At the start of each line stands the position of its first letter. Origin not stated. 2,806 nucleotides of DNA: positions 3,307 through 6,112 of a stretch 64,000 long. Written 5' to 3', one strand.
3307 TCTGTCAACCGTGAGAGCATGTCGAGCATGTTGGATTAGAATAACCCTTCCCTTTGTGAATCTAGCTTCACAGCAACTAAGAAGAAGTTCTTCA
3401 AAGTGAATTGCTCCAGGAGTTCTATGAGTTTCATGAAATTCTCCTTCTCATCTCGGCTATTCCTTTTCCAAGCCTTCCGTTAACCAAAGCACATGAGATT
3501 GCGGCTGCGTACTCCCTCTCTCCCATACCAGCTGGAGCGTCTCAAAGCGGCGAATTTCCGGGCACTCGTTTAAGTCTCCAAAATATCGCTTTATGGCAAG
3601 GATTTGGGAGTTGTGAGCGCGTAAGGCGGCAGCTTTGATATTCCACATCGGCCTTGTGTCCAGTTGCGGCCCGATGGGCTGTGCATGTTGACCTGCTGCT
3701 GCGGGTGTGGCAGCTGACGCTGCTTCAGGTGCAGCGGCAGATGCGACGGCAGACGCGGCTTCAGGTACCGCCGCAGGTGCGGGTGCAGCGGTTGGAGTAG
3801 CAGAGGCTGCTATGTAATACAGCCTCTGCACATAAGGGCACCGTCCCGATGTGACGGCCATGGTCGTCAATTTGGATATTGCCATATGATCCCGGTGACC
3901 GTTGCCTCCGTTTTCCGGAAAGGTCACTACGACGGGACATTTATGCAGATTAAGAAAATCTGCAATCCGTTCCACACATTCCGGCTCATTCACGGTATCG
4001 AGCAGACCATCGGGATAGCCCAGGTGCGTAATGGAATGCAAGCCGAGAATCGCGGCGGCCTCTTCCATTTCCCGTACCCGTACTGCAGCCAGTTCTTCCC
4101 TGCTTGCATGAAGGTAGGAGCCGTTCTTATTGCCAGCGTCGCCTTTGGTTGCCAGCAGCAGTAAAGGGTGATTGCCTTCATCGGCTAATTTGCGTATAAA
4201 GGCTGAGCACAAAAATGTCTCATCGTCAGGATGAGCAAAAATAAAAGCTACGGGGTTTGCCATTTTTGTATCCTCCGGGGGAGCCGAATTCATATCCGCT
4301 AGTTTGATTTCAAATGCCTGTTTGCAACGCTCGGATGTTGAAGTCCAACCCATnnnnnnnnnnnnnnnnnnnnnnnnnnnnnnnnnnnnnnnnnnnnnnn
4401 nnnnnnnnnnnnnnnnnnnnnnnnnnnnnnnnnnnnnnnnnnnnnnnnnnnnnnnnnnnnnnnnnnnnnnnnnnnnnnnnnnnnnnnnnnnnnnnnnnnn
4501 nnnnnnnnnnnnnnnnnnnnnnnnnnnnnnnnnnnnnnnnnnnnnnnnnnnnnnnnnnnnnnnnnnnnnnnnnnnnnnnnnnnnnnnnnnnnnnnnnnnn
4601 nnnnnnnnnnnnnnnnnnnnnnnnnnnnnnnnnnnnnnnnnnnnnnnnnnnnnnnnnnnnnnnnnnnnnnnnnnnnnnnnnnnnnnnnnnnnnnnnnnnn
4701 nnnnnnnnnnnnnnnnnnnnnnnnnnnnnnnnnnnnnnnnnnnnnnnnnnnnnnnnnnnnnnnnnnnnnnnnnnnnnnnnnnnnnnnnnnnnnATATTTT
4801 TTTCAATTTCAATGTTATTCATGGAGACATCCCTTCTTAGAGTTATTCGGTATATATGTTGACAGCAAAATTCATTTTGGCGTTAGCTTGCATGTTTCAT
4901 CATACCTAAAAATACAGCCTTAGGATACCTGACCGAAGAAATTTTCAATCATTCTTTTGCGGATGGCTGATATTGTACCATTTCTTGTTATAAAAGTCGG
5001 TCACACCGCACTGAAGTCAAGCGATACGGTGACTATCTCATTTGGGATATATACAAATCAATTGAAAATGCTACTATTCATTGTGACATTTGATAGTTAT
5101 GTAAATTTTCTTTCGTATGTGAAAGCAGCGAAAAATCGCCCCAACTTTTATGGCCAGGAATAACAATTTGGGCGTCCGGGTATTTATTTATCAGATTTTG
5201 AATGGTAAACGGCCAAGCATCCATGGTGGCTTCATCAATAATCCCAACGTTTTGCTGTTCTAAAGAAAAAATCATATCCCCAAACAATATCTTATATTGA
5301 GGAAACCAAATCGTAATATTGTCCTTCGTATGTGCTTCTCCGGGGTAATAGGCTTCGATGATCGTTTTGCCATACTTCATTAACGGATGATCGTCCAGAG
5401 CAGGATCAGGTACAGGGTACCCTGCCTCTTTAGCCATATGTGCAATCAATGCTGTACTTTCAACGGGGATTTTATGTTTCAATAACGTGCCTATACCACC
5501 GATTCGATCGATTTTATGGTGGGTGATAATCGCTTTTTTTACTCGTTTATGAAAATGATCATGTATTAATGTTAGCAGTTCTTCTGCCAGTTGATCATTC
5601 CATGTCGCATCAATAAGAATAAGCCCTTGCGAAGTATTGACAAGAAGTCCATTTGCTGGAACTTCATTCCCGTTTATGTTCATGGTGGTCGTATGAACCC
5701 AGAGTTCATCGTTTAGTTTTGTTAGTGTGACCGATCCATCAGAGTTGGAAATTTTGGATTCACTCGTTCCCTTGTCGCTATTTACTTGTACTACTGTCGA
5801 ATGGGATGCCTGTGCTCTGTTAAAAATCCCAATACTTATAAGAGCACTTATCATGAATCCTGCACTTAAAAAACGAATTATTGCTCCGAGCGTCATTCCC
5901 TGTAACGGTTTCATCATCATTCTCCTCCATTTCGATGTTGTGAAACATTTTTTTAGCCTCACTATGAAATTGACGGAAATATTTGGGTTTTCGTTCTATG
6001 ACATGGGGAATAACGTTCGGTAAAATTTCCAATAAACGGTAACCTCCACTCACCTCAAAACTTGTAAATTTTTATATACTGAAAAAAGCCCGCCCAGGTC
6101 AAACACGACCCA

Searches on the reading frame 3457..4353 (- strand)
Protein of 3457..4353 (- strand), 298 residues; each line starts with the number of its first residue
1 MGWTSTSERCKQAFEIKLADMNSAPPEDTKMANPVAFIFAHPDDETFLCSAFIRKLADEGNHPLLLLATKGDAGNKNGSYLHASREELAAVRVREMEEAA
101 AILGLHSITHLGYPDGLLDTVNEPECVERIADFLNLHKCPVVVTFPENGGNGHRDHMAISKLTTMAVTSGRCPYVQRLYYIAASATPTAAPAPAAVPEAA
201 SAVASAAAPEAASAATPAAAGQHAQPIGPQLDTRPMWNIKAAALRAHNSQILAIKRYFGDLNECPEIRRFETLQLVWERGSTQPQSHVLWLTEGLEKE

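Call 48: search_protein_families(library=pfam, proteins=[window:3457-4353:-], max_evalue=0.00001)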
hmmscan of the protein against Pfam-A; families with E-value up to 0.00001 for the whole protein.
window:3457-4353:- (298 aa): 1 family
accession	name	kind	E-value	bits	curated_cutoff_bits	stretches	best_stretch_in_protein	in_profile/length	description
PF02585.22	PIG-L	-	1.3e-29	103.7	28.2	1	37-166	2-128/129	GlcNAc-PI de-N-acetylase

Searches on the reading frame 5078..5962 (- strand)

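Call 48: search_protein_families(library=pfam, proteins=[window:5078-5962:-], max_evalue=0.00001)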
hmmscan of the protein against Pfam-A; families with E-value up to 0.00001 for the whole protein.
window:5078-5962:- (294 aa): 1 family
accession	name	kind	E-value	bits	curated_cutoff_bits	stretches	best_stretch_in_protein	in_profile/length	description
PF00753.33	Lactamase_B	-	2e-07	31.6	22.7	1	100-271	3-196/196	Metallo-beta-lactamase superfamily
